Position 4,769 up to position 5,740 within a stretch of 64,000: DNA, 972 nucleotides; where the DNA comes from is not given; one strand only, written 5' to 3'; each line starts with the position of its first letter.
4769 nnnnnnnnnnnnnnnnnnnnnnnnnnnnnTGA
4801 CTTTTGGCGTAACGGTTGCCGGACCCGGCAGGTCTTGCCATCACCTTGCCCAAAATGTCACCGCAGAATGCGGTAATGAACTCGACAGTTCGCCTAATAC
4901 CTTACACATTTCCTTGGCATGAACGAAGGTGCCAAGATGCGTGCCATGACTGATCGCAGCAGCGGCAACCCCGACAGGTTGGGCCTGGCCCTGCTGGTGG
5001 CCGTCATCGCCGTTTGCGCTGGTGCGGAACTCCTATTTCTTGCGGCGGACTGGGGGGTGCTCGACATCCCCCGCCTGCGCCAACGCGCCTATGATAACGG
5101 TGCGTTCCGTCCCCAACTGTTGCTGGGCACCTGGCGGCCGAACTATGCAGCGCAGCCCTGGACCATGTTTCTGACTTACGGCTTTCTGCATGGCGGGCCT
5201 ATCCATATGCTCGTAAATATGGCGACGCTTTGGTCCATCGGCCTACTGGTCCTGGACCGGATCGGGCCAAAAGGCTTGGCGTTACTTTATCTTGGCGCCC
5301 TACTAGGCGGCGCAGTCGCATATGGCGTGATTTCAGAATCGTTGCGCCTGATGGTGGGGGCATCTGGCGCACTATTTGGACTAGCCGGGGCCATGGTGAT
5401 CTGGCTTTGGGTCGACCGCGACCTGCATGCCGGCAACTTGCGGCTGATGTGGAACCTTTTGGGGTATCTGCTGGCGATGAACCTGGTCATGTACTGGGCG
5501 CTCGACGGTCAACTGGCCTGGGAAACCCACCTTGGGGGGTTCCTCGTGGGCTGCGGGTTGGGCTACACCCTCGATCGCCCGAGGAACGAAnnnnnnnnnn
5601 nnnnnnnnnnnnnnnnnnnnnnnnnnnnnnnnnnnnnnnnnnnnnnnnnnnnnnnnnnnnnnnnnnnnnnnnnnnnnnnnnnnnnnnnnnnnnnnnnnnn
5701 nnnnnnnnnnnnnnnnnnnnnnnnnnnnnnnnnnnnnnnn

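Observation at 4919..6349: Rhomboid protease-PPP phosphatase fusion wired into an exosortase/EPS operon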

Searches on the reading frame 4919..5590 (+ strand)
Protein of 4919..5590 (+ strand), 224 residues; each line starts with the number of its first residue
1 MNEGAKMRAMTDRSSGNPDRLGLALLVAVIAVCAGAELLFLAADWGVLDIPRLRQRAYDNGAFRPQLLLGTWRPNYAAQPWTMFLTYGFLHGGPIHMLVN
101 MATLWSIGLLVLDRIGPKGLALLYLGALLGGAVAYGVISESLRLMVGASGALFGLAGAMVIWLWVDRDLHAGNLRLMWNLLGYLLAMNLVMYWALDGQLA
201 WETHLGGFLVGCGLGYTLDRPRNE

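Call 39: search_solved_structures(query=window:4919-5590:+, max_evalue=0.001, show_alignments=1)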
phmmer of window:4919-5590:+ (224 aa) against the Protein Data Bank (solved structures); distinct sequences matched with E-value up to 0.001: 0.
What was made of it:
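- On Rhomboid intramembrane serine proteases (Pfam PF01694 / MEROPS S54): Sequence-only PDB search found nothing at 1e-3 (call 39).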

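Call 43: find_related_loci(query=A3, collection=metagenome_contigs, flank=10000)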
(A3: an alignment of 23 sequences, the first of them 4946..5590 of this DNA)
Query A3 (215 aa) in metagenome_contigs; peptide patterns used: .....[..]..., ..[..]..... (x = any residue, [..] = any of these).
600 stretches matched a pattern (row limit reached: there are more); 513 encode a relative of the query (tblastn E <= 1e-3); the best 80 are kept; 80 distinct loci.
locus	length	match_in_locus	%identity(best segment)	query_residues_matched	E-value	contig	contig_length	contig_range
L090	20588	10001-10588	54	16-213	1e-55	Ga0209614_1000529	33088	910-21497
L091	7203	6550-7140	46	15-213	4e-48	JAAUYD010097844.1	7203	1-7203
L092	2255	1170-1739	48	11-202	2e-46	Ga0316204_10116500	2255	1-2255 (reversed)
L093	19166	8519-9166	46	1-215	4e-42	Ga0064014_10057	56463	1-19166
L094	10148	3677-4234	46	16-202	2e-42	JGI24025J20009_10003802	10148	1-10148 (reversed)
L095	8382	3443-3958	50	44-215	1e-41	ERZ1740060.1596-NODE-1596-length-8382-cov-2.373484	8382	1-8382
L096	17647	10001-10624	48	3-211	3e-41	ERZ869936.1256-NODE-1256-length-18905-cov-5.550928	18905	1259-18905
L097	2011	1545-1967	51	17-158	2e-40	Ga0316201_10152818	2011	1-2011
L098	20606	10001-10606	44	3-202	1e-36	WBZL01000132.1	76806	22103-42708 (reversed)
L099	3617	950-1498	38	20-202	5e-35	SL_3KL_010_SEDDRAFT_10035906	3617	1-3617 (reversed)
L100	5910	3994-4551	45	28-214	4e-33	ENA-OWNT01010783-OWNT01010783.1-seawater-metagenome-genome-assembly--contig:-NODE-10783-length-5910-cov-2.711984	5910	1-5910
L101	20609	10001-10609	44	2-210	6e-38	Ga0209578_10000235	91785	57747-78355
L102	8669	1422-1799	38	76-205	2e-16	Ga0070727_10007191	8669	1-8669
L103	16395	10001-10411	35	70-214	3e-16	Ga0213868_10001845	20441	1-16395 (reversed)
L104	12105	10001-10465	33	51-215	7e-16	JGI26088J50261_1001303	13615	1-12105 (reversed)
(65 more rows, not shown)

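Call 46: search_protein_families(library=pfam, proteins=[L090:10652-11635:-, L090:11678-13240:+, L090:13207-14361:-, L090:14775-16175:+, L090:17151-18707:-, L090:18804-20489:-, L101:11298-12749:+, L101:12777-13805:+, L093:9262-10887:+, L093:13529-16645:-], max_evalue=0.001)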
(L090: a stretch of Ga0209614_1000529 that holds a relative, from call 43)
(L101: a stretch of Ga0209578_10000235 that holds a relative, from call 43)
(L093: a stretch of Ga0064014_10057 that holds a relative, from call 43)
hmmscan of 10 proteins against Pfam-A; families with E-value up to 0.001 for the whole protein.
L090:10652-11635:- (327 aa): 2 families
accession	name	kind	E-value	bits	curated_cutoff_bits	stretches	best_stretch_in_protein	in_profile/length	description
PF00483.29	NTP_transferase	-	3.5e-69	233.5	21.2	1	40-275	1-242/245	Nucleotidyl transferase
PF12804.13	NTP_transf_3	-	1.3e-07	32.4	27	1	41-161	1-110/160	MobA-like NTP transferase domain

L090:11678-13240:+ (521 aa): 0 families

L090:13207-14361:- (384 aa): 2 families
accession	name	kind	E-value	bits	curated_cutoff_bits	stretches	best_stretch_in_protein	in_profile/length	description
PF00535.33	Glycos_transf_2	-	3.4e-25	89.3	23.3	1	26-188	1-165/168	Glycosyl transferase family 2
PF04138.20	GtrA_DPMS_TM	-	1.8e-21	77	26.1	1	258-377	1-117/117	GtrA/DPMS, transmembrane domain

L090:14775-16175:+ (467 aa): 2 families
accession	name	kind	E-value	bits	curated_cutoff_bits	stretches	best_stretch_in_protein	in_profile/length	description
PF13440.11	Polysacc_synt_3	-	7.9e-52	176.7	23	1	45-332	1-285/293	Polysaccharide biosynthesis protein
PF01943.22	Polysacc_synt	-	4.3e-18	66.2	28.2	1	22-289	2-273/274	Polysaccharide biosynthesis protein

L090:17151-18707:- (518 aa): 4 families
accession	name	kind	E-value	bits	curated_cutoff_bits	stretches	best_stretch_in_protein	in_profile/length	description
PF13641.12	Glyco_tranf_2_3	-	1.3e-10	42.2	27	1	8-242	3-214/230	Glycosyltransferase like family 2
PF00535.33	Glycos_transf_2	-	8.7e-10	39.2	23.3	1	9-126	1-109/168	Glycosyl transferase family 2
PF00132.30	Hexapep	-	3.8e-09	36.3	27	1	463-496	2-35/36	Bacterial transferase hexapeptide (six repeats)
PF13632.12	Glyco_trans_2_3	-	5.2e-08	33.4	27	1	100-315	2-183/198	Glycosyl transferase family group 2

L090:18804-20489:- (561 aa): 0 families

L101:11298-12749:+ (484 aa): 0 families

L101:12777-13805:+ (343 aa): 2 families
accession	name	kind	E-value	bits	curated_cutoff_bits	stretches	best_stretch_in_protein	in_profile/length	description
PF03102.20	NeuB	-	1.5e-65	221.4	22.1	1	34-268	1-238/241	NeuB family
PF08666.17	SAF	-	2.4e-09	38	21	1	284-343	1-63/63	SAF domain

L093:9262-10887:+ (542 aa): 1 family
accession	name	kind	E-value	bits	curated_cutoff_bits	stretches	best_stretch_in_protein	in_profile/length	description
PF00353.25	HemolysinCabind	-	3.6e-10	40.1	23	2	386-412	2-28/36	RTX calcium-binding nonapeptide repeat (4 copies)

L093:13529-16645:- (1038 aa): 1 family
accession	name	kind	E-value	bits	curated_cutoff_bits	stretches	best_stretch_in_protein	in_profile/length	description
PF00873.25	ACR_tran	-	8.7e-173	577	28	1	6-1023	4-1019/1021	AcrB/AcrD/AcrF family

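Call 65: predict_structure(alignment_id=A5)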
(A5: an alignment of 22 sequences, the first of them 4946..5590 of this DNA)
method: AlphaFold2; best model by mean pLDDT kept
length: 215 residues; sequences in the alignment: 22
mean_pLDDT: 88.2   pTM: 0.84
mean pLDDT of the five models: 88.2, 86.6, 86.5, 85.6, 85.1
residues with pLDDT >= 90: 130; 70-90: 69; 50-70: 11; < 50: 5
segments of 3 or more residues with pLDDT < 50: 1-3
pLDDT, mean of each block of 10 residues (from residue 1): 54 96 95 96 90 73 83 84 90 95 95 96 90 78 96 94 93 92 85 93 97 65
secondary structure, 60 per line:
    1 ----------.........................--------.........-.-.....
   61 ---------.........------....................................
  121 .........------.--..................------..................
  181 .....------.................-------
elements in order: H11-35 H44-52 H56-60 H70-78 H85-129 H139-156 H163-185 H192-208
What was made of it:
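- On Rhomboid intramembrane serine proteases (Pfam PF01694 / MEROPS S54): AF2 model pLDDT 88.2 (call 65).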

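Call 69: fold_search(model_id=the predicted structure, library=pdb)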
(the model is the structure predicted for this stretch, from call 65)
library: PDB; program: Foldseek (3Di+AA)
matches with E <= 10: 88; with E <= 0.001: 0
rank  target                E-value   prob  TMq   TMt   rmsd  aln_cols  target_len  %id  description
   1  6pja_A                1.1e-03  1.00  0.56  0.66   5.0       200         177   22  Time-resolved structural snapshot of proteolysis by GlpG inside the membrane (released 2019-10-02)
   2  8snl_B                1.3e-03  1.00  0.55  0.25   2.9       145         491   25  Structure of human ADAM17/iRhom2 sheddase complex (released 2024-05-29)
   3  5f5k_A                1.3e-03  1.00  0.56  0.65   5.2       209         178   22  E.Coli GlpG Y205F mutant complexed with aldehyde inhibitor in DMPC/CHAPSO bicelle (released 2016-02-10)
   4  2o7l                  1.5e-03  1.00  0.55  0.65   5.4       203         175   21  The open-cap conformation of GlpG (released 2006-12-26)
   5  9xy4_A                1.6e-03  1.00  0.56  0.29   2.6       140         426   23  Zymogen ADAM17- iRhom1 Cytoplasmic Deletion (370) Complex Bound by the MEDI3622 Fab (released 2026-04-01)
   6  8ab5_A                1.6e-03  1.00  0.59  0.70   4.6       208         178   18  Structure of E. coli GlpG in complex with peptide derived inhibitor Ac-VRHA-conh-[4-(4-butyl)-phenoxy-1-phenyl-2-butyl (released 2023-10-25)
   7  4h1d                  1.6e-03  1.00  0.57  0.69   4.7       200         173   20  Cocrystal structure of GlpG and DFP (released 2013-05-01)
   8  6pj4_A                2.3e-03  1.00  0.57  0.67   5.0       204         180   21  Time-resolved structural snapshot of proteolysis by GlpG inside the membrane (released 2019-10-02)
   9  6pj7_A                2.4e-03  1.00  0.56  0.65   5.1       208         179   19  Time-resolved structural snapshot of proteolysis by GlpG inside the membrane (released 2019-10-02)
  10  3zmi                  2.5e-03  1.00  0.47  0.56   4.2       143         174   21  Structure of E.coli rhomboid protease GlpG in complex with monobactam L29 (released 2013-05-22)
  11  6pj9_A                2.6e-03  1.00  0.52  0.61   5.7       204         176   22  Time-resolved structural snapshot of proteolysis by GlpG inside the membrane (released 2019-10-02)
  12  2xow                  2.9e-03  1.00  0.55  0.64   5.5       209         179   19  Structure of GlpG in complex with a mechanism-based isocoumarin inhibitor (released 2010-10-13)
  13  3b44                  3.5e-03  1.00  0.58  0.67   4.7       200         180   18  Crystal structure of GlpG W136A mutant (released 2008-01-22)
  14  3txt                  3.5e-03  1.00  0.55  0.66   5.0       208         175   20  Crystal structure of GlpG in complex with inhibitor DFP (released 2011-12-07)
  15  6xrp_A                3.7e-03  1.00  0.60  0.70   4.7       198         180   21  Crystal structure of GlpG in complex with peptide ketoamide inhibitor, Ac-RVWHA-ketoamide-phenylbutyl (released 2020-09-16)
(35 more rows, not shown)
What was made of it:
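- The fold matches GlpG (call 69).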
